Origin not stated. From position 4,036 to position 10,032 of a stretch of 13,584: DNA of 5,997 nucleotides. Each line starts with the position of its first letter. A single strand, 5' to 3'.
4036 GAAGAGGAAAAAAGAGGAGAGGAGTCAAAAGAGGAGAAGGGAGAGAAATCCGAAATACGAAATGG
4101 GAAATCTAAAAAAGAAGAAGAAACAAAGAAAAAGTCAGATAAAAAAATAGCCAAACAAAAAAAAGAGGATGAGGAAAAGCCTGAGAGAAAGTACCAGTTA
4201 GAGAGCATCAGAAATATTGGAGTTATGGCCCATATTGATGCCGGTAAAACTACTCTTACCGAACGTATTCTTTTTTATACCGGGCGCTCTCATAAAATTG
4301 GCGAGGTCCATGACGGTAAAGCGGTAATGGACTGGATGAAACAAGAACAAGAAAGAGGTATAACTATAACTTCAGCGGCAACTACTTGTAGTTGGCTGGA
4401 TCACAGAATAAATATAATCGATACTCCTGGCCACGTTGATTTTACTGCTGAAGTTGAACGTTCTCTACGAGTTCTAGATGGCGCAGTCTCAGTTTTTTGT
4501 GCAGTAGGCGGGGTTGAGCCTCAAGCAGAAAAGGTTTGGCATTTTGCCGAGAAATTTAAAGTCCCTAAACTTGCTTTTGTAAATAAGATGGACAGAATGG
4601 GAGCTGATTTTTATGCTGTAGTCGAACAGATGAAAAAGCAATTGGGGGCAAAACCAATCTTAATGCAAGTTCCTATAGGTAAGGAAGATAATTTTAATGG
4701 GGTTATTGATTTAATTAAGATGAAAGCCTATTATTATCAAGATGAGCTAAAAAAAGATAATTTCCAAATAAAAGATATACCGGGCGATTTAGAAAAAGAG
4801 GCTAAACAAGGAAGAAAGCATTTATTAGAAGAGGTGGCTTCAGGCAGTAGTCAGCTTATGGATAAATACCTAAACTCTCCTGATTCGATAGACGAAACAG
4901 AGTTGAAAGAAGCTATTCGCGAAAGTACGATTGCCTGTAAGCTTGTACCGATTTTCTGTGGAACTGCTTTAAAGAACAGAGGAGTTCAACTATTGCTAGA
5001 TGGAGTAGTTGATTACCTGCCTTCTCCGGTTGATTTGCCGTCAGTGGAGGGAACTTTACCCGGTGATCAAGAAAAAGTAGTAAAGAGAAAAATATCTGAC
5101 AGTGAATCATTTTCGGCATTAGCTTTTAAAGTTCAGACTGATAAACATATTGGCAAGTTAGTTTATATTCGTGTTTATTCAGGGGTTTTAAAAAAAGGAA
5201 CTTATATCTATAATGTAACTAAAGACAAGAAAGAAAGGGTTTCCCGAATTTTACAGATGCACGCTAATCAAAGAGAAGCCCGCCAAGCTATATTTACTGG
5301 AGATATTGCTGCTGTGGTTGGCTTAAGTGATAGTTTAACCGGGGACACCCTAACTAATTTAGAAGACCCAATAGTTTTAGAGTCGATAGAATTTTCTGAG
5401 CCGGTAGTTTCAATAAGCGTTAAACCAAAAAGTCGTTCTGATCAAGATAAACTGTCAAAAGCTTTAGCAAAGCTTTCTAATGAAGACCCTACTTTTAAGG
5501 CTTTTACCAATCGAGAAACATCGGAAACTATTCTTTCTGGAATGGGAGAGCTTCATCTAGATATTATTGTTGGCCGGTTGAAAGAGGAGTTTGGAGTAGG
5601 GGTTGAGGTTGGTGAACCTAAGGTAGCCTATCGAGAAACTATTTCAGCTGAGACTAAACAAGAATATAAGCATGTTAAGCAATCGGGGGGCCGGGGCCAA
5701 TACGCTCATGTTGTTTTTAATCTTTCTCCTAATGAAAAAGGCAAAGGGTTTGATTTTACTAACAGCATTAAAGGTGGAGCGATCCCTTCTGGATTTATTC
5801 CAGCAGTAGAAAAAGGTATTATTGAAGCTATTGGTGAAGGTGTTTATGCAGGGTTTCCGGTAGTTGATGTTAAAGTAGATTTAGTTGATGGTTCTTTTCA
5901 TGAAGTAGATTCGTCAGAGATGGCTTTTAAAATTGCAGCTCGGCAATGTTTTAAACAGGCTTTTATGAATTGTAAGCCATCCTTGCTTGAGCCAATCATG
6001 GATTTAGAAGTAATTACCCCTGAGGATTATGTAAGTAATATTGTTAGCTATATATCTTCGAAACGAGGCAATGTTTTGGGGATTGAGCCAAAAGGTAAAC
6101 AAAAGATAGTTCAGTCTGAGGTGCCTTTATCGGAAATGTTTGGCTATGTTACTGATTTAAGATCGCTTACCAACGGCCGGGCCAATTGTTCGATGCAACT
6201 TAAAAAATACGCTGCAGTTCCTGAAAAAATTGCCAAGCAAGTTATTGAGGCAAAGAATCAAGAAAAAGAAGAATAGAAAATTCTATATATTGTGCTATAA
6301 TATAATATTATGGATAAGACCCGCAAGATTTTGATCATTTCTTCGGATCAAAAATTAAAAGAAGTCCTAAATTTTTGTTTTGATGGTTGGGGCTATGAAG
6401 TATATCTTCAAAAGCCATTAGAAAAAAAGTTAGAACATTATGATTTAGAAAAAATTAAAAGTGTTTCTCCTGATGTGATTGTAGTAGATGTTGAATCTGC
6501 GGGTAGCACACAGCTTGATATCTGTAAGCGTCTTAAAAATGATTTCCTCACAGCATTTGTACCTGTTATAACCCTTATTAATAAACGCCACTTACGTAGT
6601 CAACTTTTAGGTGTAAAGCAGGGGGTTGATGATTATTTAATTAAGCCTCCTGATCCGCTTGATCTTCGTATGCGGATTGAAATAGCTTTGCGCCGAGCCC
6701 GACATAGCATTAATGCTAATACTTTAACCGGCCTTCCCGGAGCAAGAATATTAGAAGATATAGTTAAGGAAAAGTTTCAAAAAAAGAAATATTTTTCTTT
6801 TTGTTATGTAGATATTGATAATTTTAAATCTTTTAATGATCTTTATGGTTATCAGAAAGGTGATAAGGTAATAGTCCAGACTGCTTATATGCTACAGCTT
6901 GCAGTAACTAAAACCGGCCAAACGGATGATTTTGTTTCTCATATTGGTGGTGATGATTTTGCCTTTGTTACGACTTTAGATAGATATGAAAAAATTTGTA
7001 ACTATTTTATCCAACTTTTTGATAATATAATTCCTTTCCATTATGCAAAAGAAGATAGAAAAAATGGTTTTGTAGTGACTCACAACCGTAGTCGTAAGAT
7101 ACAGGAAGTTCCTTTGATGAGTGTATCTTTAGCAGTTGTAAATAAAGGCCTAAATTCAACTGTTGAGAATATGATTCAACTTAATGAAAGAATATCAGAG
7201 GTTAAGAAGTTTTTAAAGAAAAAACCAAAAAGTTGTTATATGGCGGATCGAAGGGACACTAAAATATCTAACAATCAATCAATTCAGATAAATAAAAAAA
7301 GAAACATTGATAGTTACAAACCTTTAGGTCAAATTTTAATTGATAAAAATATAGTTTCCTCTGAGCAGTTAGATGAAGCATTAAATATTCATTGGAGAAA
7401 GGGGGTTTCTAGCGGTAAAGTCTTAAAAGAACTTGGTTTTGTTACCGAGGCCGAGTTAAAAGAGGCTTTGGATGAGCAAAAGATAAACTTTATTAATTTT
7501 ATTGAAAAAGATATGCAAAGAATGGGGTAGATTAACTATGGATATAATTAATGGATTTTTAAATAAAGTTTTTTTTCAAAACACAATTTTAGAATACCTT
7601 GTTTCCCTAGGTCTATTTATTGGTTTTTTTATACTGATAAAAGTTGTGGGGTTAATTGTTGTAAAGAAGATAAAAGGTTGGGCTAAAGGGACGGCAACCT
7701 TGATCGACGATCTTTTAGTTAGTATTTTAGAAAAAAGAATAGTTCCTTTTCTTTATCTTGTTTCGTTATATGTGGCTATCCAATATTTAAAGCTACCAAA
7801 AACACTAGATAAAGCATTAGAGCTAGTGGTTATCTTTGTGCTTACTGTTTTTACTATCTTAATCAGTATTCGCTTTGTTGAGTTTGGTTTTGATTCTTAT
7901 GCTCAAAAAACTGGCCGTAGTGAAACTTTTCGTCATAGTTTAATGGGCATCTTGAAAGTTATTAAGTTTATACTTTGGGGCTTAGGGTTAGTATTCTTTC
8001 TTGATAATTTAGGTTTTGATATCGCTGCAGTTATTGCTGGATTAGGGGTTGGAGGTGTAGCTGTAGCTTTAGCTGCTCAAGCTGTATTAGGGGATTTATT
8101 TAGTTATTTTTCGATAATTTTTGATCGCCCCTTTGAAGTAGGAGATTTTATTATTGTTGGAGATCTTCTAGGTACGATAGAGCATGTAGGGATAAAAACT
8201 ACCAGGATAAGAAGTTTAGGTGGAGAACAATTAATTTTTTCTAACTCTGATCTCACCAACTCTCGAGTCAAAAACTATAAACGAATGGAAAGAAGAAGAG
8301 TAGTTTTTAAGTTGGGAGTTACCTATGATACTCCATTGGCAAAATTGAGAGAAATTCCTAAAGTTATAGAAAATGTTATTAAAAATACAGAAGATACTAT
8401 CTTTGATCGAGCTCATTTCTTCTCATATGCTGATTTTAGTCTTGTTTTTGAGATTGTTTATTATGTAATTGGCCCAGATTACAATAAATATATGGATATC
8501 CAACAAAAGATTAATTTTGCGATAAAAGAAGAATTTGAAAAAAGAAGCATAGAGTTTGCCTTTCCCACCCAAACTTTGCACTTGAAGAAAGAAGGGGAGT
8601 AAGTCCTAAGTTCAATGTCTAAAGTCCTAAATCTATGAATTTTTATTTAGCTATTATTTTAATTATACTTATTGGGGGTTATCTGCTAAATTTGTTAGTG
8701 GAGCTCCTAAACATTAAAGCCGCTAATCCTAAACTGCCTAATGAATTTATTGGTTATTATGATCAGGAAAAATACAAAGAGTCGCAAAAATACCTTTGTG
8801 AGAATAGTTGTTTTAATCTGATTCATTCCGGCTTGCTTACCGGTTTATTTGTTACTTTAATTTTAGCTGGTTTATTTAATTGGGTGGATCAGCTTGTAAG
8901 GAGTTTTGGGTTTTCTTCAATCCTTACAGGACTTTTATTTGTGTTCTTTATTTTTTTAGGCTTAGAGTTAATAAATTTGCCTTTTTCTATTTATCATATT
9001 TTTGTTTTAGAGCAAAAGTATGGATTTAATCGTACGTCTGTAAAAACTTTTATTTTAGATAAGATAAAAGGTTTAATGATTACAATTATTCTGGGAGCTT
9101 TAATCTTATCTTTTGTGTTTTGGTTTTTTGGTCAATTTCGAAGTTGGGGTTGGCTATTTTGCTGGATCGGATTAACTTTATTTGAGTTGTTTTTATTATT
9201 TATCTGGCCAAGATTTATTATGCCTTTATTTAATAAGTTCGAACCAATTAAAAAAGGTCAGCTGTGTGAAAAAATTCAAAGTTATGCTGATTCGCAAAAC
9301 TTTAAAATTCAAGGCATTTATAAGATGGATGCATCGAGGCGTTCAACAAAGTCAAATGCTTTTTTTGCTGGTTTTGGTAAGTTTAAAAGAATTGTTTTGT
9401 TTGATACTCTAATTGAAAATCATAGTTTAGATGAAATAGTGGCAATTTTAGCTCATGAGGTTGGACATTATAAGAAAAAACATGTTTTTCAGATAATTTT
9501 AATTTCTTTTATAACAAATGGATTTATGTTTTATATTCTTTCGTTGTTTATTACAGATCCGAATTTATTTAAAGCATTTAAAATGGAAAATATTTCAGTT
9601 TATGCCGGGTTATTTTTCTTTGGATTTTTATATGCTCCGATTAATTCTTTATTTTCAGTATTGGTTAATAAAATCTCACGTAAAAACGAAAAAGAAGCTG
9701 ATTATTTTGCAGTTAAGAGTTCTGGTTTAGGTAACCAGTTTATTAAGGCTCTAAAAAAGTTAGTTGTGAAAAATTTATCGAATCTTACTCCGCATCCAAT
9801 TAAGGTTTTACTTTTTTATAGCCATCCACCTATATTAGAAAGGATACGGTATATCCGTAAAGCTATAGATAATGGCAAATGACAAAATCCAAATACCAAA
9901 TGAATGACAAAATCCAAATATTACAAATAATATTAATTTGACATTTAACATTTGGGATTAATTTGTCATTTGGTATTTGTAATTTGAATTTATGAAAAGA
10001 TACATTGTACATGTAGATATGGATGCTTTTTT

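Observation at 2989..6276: Complete EF-G fused to an N-terminal membrane anchor, a long coiled coil and a K/E-rich spacer (putative membrane-tethered translocase GTPase)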

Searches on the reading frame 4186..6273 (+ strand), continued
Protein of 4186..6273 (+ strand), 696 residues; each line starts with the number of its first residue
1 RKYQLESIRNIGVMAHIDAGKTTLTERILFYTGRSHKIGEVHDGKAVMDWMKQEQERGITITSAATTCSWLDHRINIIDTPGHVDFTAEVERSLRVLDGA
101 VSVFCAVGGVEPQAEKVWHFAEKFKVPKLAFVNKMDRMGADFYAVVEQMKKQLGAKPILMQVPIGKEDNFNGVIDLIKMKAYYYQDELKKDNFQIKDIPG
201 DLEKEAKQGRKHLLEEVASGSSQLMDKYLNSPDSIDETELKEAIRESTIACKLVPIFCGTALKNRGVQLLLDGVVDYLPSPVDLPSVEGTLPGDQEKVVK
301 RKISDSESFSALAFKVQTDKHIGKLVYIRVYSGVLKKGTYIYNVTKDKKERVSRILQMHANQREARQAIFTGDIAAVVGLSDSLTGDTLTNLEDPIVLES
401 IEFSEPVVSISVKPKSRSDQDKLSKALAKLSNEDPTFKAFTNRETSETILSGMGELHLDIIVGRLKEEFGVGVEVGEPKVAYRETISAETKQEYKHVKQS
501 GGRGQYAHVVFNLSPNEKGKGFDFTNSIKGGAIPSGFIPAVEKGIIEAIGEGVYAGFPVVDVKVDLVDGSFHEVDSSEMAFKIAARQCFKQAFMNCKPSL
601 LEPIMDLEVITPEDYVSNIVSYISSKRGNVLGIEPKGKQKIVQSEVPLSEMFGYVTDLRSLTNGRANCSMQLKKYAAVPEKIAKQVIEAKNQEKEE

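Call 84: list_cluster_members(proteins=[P0315, P0330, P0334, P0337, P0343, P0373, P0378, P0386, P0392, P0397])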
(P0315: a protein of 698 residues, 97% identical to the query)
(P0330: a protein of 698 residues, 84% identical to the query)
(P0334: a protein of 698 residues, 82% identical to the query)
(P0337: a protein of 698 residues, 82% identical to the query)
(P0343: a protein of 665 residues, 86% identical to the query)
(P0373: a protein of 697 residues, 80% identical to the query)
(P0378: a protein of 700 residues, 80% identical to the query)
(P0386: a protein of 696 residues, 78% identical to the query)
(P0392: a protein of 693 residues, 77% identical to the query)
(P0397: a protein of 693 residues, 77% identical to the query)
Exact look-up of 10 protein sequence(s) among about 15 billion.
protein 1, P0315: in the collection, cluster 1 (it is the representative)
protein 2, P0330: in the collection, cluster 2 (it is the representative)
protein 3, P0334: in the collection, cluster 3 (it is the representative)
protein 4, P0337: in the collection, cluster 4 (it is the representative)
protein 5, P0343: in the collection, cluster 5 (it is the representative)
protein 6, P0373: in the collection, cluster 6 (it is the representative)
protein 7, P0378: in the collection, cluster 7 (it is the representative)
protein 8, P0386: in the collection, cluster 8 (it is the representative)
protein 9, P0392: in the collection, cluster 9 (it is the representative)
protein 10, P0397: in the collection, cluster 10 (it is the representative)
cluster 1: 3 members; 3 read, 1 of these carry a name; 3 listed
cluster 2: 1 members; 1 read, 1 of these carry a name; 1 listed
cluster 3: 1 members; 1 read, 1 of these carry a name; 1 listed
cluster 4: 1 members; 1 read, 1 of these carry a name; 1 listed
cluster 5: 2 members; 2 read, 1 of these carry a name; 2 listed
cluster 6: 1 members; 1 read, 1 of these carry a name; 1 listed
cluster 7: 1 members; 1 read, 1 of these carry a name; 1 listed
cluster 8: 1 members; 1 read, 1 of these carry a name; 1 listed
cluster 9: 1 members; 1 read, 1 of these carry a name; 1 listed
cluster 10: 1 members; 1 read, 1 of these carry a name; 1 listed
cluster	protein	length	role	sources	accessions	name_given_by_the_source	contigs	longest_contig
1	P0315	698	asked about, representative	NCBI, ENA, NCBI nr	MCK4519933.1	MAG: elongation factor G [Candidatus Omnitrophica bacterium] | elongation factor G [Candidatus Omnitrophota bacterium]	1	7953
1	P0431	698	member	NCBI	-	-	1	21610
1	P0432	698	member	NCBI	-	-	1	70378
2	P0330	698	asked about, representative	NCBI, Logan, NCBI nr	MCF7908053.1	MAG: elongation factor G [Candidatus Omnitrophica bacterium] | elongation factor G [Candidatus Omnitrophota bacterium]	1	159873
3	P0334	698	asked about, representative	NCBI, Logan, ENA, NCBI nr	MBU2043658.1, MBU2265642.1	MAG: elongation factor G [Candidatus Omnitrophica bacterium] | elongation factor G [Candidatus Omnitrophota bacterium]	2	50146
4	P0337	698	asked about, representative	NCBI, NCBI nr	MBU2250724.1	MAG: elongation factor G [Candidatus Omnitrophica bacterium] | elongation factor G [Candidatus Omnitrophota bacterium]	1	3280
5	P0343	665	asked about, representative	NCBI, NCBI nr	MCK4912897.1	MAG: elongation factor G, partial [Candidatus Omnitrophica bacterium] | elongation factor G [Candidatus Omnitrophota bacterium]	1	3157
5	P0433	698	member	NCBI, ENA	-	-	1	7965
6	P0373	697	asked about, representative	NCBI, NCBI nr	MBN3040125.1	MAG: elongation factor G [Candidatus Omnitrophica bacterium] | elongation factor G [Candidatus Omnitrophota bacterium]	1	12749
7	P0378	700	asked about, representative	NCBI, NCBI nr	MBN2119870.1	MAG: elongation factor G [Candidatus Omnitrophica bacterium] | elongation factor G [Candidatus Omnitrophota bacterium]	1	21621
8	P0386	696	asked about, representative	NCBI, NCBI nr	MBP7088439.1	MAG: elongation factor G [Candidatus Omnitrophica bacterium] | elongation factor G [Candidatus Omnitrophota bacterium]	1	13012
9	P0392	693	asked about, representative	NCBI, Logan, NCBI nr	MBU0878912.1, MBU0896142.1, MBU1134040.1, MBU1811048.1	MAG: elongation factor G [Candidatus Omnitrophica bacterium] | elongation factor G [Candidatus Omnitrophota bacterium]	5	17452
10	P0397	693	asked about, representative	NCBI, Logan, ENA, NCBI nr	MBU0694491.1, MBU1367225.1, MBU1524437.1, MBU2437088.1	MAG: elongation factor G [Candidatus Omnitrophica bacterium] | elongation factor G [Candidatus Omnitrophota bacterium]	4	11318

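Call 85: list_cluster_members(proteins=[P0400, P0418, P0422, P0333, P0336, P0388, P0424, P0428, P0398, P0401])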
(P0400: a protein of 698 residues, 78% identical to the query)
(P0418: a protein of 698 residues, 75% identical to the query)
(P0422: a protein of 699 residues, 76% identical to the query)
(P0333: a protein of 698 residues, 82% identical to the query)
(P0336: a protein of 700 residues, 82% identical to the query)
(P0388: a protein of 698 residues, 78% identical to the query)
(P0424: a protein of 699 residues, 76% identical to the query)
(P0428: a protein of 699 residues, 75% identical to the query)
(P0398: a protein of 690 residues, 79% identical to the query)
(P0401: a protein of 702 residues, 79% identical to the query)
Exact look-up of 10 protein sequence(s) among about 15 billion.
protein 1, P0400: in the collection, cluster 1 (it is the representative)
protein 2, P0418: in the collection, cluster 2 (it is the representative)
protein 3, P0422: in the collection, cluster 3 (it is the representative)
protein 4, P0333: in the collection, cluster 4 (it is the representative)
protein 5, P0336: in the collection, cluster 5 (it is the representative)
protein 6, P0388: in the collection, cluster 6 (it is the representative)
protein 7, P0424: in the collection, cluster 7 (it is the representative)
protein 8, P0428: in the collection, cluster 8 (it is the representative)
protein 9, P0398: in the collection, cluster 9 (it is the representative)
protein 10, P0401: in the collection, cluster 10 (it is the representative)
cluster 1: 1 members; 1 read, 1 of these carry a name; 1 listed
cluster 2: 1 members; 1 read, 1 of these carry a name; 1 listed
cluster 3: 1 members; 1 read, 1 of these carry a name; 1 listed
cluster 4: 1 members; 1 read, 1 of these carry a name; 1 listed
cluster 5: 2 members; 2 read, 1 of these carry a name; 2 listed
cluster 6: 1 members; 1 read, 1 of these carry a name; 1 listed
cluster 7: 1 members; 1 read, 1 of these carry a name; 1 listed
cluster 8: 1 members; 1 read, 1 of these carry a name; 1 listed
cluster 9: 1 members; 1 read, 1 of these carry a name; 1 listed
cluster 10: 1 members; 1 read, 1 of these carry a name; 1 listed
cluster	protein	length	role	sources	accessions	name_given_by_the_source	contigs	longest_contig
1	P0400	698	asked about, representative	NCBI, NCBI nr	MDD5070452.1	MAG: elongation factor G [Candidatus Omnitrophica bacterium] | elongation factor G [Candidatus Omnitrophota bacterium]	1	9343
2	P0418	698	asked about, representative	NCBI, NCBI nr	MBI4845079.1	MAG: elongation factor G [Candidatus Omnitrophica bacterium] | elongation factor G [Candidatus Omnitrophota bacterium]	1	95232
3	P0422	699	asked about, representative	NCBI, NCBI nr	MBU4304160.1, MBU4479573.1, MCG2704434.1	MAG: elongation factor G [Candidatus Omnitrophica bacterium] | elongation factor G [Candidatus Omnitrophota bacterium]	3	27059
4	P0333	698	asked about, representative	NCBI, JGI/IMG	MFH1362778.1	MAG: elongation factor G [Candidatus Omnitrophota bacterium]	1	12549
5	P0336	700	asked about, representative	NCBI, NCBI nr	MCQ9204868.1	MAG: elongation factor G [Omnitrophica bacterium] | elongation factor G [Candidatus Omnitrophota bacterium]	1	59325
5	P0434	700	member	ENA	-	-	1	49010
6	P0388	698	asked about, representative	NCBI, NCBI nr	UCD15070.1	MAG: elongation factor G [Candidatus Omnitrophota bacterium]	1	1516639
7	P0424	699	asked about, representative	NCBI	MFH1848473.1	MAG: elongation factor G [Candidatus Omnitrophota bacterium]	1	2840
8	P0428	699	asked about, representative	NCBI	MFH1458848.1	MAG: elongation factor G [Candidatus Omnitrophota bacterium]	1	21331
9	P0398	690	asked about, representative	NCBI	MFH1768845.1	MAG: elongation factor G, partial [Candidatus Omnitrophota bacterium]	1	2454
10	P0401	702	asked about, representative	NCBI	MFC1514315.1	elongation factor G [Candidatus Omnitrophota bacterium]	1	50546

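Call 86: find_encoding_contigs(protein=P0388, flank=10000, max_places=1)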
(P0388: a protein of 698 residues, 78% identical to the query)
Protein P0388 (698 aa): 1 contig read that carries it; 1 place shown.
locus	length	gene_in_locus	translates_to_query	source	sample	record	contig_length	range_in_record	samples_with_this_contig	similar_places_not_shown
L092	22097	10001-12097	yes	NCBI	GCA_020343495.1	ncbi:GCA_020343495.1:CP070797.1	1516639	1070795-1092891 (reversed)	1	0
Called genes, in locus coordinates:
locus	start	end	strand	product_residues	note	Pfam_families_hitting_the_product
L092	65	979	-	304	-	PF08843:AbiEii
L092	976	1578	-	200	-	PF13338:AbiEi_4 (weak)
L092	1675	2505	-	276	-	PF05552:MS_channel_1st_1, PF00924:MS_channel_2nd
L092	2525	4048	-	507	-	PF07690:MFS_1, PF12832:MFS_1_like (weak)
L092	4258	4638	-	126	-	PF00072:Response_reg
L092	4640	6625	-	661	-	PF00072:Response_reg, PF00989:PAS, PF13426:PAS_9, PF00989:PAS, PF08448:PAS_4, PF13426:PAS_9, PF08447:PAS_3, PF00512:HisKA, +4 more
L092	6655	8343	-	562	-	PF13476:AAA_23 (weak)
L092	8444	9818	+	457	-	-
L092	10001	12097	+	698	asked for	PF00009:GTP_EFTU, PF03144:GTP_EFTU_D2, PF22042:EF-G_D2, PF14492:EFG_III, PF16658:RF3_C, PF03764:EFG_IV, PF00679:EFG_C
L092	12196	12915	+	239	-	PF08032:SpoU_sub_bind, PF00588:SpoU_methylase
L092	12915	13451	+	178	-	PF09374:PG_binding_3 (faint), PF01471:PG_binding_1, PF08823:PG_binding_2 (faint), PF01471:PG_binding_1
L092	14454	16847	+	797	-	PF00009:GTP_EFTU, PF03144:GTP_EFTU_D2, PF22042:EF-G_D2, PF14492:EFG_III, PF16658:RF3_C, PF03764:EFG_IV, PF00679:EFG_C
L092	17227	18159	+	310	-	PF00733:Asn_synthase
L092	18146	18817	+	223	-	PF01902:Diphthami_syn_2_N, PF28410:Diphthami_syn_2_C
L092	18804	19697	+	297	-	PF01497:Peripla_BP_2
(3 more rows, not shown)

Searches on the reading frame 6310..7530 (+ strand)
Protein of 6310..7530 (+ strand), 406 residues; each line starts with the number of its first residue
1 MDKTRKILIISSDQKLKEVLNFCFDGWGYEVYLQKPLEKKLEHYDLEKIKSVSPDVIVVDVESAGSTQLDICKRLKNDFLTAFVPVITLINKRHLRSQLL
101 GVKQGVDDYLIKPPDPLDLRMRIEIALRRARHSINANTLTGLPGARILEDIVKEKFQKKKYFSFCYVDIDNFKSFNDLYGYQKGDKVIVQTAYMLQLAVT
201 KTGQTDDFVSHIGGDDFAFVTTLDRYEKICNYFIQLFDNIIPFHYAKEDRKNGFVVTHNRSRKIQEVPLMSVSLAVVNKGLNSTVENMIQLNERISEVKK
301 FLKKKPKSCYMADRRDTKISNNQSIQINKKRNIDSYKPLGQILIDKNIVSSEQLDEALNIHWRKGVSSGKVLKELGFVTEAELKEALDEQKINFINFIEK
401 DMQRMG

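Call 6: search_protein_families(library=pfam, proteins=[window:6310-7530:+], max_evalue=0.001)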
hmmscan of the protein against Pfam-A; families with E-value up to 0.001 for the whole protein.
window:6310-7530:+ (406 aa): 3 families
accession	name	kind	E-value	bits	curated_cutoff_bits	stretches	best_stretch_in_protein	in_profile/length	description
PF00990.26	GGDEF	-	1.1e-14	54.9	23.8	1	138-222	5-89/161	Diguanylate cyclase, GGDEF domain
PF00072.30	Response_reg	-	4.6e-06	27.2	30.2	1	7-123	1-110/111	Response regulator receiver domain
PF10415.14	FumaraseC_C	-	0.00053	20.8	32.5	0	336-360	25-49/54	Fumarase C C-terminus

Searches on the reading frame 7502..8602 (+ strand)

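Call 6: search_protein_families(library=pfam, proteins=[window:7502-8602:+], max_evalue=0.001)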
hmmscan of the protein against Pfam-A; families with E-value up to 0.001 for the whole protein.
window:7502-8602:+ (366 aa): 3 families
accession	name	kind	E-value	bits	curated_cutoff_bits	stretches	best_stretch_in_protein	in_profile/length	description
PF00924.24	MS_channel_2nd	-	1.4e-17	64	20.2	1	195-261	2-68/68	Mechanosensitive ion channel, beta-domain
PF21082.3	MS_channel_3rd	-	1.9e-10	41.5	21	1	267-352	1-88/88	Mechanosensitive ion channel MscS, C-terminal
PF21088.3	MS_channel_1st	-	8.3e-09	35.7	23.1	1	152-193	1-42/42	Mechanosensitive ion channel, transmembrane helices 2/3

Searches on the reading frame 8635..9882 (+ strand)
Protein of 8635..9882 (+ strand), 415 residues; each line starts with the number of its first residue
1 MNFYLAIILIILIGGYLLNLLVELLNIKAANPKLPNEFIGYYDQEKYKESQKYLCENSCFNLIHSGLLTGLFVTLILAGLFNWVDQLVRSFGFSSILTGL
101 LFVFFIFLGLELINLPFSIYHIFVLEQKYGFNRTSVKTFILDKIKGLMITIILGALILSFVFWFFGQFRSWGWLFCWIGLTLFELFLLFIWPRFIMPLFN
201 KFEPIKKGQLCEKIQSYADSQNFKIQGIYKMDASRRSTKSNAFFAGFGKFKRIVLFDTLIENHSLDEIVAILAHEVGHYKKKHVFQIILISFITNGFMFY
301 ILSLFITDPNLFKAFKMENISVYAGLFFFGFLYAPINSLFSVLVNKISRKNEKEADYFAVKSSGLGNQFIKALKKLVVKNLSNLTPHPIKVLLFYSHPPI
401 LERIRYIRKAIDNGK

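Call 6: search_protein_families(library=pfam, proteins=[window:8635-9882:+], max_evalue=0.001)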
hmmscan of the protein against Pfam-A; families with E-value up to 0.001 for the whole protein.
window:8635-9882:+ (415 aa): 2 families
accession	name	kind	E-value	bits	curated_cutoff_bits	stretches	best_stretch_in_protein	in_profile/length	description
PF16491.10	Peptidase_M48_N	-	1.8e-48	165.2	27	1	26-201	4-179/179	CAAX prenyl protease N-terminal, five membrane helices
PF01435.24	Peptidase_M48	-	4.2e-35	121.7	20.3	1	205-409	2-184/186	Peptidase family M48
